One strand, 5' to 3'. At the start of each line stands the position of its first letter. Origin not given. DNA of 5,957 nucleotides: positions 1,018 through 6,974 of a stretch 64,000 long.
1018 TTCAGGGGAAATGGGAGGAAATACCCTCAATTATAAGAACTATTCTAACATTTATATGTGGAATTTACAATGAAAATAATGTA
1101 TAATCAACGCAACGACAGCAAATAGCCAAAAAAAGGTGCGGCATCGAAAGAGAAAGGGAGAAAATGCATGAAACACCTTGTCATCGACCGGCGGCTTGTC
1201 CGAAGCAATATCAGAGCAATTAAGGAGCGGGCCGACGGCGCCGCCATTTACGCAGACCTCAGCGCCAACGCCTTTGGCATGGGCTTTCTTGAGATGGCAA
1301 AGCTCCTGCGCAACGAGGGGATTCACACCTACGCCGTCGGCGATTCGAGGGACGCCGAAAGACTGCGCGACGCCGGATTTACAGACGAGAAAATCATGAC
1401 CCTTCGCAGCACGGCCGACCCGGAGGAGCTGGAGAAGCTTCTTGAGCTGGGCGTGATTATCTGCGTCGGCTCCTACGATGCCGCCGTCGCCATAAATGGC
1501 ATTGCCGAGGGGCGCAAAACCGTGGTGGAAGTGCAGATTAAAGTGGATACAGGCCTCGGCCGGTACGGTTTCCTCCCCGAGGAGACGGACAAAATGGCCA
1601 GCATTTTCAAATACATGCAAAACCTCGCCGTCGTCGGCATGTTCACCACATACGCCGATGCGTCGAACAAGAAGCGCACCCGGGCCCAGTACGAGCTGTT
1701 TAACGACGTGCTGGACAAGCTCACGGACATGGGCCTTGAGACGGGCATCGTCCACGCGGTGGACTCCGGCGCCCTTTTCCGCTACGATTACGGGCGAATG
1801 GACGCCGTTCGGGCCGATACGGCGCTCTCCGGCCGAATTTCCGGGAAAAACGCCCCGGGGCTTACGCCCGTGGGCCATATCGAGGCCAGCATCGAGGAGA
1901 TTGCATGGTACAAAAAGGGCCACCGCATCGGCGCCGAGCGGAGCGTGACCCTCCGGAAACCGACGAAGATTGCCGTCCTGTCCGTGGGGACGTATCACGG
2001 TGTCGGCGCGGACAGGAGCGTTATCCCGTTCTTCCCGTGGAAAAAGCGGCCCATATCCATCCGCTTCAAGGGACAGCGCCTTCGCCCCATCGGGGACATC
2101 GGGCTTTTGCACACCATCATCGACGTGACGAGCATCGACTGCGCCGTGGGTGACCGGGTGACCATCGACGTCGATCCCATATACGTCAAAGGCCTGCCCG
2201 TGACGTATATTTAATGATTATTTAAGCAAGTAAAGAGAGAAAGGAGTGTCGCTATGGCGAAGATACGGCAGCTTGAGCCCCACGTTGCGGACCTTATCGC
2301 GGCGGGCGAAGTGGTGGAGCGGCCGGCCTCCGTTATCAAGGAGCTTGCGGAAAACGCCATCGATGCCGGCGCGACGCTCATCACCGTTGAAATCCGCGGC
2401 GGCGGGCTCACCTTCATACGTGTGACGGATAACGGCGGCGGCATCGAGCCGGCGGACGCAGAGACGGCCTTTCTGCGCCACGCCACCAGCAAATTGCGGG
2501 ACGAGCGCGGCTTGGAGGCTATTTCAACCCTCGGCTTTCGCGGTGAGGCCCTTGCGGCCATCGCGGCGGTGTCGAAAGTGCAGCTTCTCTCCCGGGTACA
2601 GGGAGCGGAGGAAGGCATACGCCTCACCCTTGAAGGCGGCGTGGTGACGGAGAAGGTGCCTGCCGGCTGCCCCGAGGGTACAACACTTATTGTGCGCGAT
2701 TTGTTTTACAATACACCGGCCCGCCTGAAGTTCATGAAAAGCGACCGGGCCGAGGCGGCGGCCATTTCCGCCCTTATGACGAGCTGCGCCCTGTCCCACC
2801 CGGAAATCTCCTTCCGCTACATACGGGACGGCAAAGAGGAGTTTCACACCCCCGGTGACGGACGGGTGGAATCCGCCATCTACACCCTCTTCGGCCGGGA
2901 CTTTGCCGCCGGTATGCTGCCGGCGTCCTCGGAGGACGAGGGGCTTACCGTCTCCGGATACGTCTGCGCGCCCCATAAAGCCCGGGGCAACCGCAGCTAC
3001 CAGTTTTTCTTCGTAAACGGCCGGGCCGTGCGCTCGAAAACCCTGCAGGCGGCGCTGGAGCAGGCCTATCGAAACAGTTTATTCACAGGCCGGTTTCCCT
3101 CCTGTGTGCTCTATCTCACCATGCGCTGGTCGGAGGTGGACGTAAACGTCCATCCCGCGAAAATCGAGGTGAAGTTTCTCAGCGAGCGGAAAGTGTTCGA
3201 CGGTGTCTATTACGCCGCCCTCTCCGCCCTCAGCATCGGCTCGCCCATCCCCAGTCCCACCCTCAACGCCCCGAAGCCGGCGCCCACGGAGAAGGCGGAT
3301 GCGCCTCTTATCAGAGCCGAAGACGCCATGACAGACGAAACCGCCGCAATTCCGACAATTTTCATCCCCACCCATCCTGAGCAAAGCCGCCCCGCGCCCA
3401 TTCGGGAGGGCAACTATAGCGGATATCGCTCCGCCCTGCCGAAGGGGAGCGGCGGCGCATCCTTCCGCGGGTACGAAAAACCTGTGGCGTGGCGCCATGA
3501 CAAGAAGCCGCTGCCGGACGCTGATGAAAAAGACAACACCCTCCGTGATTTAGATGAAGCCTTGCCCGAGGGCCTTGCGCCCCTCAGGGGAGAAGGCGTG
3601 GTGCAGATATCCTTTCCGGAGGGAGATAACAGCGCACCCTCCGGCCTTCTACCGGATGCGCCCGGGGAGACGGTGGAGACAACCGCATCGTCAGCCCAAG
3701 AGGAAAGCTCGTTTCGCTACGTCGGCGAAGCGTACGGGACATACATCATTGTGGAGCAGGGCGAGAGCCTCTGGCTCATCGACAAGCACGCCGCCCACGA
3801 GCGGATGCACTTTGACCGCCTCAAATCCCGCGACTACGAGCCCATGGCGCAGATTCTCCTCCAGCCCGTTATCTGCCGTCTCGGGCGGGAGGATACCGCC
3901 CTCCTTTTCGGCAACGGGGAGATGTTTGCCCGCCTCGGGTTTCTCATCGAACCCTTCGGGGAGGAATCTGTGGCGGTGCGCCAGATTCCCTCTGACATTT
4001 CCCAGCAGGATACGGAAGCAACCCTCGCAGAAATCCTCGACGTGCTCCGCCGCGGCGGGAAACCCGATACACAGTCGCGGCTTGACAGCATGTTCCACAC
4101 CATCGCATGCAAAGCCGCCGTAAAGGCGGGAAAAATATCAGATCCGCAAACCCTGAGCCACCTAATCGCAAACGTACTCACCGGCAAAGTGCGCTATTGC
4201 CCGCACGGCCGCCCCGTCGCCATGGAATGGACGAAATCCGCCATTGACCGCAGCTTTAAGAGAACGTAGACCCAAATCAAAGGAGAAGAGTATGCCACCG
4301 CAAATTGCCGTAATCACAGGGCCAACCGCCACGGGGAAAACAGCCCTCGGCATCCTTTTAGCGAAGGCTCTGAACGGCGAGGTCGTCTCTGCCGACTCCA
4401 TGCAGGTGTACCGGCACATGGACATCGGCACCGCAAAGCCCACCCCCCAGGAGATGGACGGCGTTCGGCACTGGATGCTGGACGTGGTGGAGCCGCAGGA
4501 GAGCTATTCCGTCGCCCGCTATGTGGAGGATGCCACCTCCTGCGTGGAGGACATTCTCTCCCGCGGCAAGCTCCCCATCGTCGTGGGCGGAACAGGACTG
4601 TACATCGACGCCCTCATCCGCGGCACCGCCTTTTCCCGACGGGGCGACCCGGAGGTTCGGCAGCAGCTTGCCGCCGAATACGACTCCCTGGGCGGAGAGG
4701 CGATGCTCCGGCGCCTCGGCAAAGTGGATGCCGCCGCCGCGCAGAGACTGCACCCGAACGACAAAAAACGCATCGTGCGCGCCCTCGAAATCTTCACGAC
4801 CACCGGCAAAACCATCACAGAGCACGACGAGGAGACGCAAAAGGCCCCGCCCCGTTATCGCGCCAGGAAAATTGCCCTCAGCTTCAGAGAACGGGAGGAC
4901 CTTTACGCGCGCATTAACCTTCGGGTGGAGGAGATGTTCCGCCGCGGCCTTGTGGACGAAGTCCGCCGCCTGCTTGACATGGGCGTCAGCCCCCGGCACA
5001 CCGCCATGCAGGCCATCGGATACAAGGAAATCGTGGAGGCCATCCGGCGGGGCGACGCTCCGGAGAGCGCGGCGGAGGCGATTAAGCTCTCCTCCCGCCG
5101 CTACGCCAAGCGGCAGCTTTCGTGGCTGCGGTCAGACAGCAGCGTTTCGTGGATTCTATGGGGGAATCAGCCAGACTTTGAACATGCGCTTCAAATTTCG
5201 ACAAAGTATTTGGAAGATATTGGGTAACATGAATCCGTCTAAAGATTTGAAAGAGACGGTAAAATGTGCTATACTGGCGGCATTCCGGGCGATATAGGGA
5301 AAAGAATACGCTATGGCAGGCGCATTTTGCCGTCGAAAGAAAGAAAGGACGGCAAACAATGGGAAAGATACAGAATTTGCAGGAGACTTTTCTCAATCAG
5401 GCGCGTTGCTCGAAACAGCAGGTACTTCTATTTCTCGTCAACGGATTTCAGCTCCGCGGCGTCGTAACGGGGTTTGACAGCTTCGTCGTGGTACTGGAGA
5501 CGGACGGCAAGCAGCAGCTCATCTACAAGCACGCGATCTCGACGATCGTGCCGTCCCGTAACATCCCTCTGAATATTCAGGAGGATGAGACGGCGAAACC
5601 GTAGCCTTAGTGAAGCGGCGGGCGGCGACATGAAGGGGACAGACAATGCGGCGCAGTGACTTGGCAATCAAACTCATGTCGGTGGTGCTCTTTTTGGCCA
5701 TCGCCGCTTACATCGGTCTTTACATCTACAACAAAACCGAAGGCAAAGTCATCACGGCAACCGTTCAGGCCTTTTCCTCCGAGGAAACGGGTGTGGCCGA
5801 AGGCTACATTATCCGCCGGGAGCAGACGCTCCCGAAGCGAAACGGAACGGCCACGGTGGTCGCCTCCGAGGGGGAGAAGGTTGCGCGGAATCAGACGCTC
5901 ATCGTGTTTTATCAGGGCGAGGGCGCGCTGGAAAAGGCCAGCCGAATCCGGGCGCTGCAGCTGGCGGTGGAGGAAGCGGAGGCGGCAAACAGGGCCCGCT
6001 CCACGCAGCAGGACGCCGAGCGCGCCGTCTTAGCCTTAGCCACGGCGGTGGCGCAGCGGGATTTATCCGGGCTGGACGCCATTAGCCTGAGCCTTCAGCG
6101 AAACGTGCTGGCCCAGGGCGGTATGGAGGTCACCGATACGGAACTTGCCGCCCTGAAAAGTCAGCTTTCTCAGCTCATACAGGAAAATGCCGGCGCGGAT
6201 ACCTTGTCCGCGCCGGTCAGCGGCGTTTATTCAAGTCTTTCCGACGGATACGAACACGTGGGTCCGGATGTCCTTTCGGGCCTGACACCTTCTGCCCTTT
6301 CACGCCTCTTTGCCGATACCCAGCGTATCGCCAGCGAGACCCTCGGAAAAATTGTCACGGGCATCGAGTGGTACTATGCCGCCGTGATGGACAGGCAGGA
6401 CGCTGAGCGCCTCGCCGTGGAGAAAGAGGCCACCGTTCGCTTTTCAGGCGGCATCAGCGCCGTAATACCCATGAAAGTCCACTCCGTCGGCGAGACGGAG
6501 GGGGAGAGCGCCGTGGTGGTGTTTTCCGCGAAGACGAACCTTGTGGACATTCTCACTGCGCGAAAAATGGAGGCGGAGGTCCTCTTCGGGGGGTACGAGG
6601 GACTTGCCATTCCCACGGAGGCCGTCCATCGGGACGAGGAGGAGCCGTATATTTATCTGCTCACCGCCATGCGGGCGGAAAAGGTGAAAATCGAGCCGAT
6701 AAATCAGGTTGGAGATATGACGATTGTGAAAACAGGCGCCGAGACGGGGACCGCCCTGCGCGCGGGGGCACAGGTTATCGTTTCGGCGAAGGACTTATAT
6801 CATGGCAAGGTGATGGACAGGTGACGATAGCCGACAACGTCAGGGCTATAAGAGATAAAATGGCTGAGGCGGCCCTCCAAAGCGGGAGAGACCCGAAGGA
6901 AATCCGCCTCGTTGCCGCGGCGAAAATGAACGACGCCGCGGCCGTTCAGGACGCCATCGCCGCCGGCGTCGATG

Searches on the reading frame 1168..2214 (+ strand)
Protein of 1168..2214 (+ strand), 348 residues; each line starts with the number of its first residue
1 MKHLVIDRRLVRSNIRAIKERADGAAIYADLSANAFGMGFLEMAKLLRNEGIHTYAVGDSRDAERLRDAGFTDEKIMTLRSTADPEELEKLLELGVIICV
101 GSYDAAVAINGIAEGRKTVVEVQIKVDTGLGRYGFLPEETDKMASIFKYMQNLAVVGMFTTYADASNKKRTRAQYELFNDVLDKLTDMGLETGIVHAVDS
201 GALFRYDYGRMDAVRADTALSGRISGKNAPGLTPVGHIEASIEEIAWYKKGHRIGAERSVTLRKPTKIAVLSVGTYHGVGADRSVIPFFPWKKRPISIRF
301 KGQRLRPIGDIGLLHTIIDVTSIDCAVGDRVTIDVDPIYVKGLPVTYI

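Call 38: search_protein_families(library=pfam, proteins=[window:1168-2214:+], max_evalue=0.00001)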
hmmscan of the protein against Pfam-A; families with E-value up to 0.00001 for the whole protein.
window:1168-2214:+ (348 aa): 2 families
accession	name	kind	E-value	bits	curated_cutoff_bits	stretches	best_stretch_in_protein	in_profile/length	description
PF01168.26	Ala_racemase_N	-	1.6e-38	133.1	24.1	1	6-220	1-215/220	Alanine racemase, N-terminal domain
PF00842.27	Ala_racemase_C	-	2.6e-07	30.7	25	1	237-333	3-91/127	Alanine racemase, C-terminal domain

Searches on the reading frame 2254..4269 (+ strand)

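Call 38: search_protein_families(library=pfam, proteins=[window:2254-4269:+], max_evalue=0.00001)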
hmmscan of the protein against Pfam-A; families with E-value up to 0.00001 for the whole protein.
window:2254-4269:+ (671 aa): 4 families
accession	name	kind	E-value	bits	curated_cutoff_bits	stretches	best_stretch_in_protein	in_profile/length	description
PF01119.25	DNA_mis_repair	-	2.6e-35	121.1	26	1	209-325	1-117/119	DNA mismatch repair protein, C-terminal domain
PF08676.16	MutL_C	-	1.1e-31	109.8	25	1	495-627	6-140/142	MutL C terminal dimerisation domain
PF13589.12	HATPase_c_3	-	4.9e-10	40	25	1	25-124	4-103/137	Histidine kinase-, DNA gyrase B-, and HSP90-like ATPase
PF02518.31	HATPase_c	-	1.2e-07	32.6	26.4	1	22-79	4-65/111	Histidine kinase-, DNA gyrase B-, and HSP90-like ATPase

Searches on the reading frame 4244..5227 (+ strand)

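Call 38: search_protein_families(library=pfam, proteins=[window:4244-5227:+], max_evalue=0.00001)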
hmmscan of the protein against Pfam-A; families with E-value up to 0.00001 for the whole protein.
window:4244-5227:+ (327 aa): 2 families
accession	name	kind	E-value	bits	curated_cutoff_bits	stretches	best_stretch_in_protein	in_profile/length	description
PF01715.23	IPPT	-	6.2e-89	298.3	23.6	1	54-297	1-242/243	IPP transferase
PF01745.22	IPT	-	1.1e-09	38.5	20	1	20-80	2-62/233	Isopentenyl transferase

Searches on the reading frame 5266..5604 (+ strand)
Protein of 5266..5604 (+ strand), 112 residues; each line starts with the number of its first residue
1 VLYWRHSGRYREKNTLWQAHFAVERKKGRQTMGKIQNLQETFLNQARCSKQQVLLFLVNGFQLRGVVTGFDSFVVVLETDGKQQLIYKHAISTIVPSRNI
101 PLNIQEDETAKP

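Call 42: search_protein_families(library=pfam, proteins=[window:5266-5604:+], max_evalue=0.001)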
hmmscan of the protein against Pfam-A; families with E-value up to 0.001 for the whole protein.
window:5266-5604:+ (112 aa): 1 family
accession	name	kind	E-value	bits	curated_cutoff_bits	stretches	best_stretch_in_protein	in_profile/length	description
PF17209.9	Hfq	-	6.6e-31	106.2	27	1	38-100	1-63/64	Hfq protein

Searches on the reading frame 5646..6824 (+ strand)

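Call 38: search_protein_families(library=pfam, proteins=[window:5646-6824:+], max_evalue=0.00001)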
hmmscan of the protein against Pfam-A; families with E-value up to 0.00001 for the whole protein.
window:5646-6824:+ (392 aa): 1 family
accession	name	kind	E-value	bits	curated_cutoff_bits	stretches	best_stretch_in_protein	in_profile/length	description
PF12700.13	HlyD_2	-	7.8e-19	68.1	25.1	1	10-342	12-363/416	HlyD family secretion protein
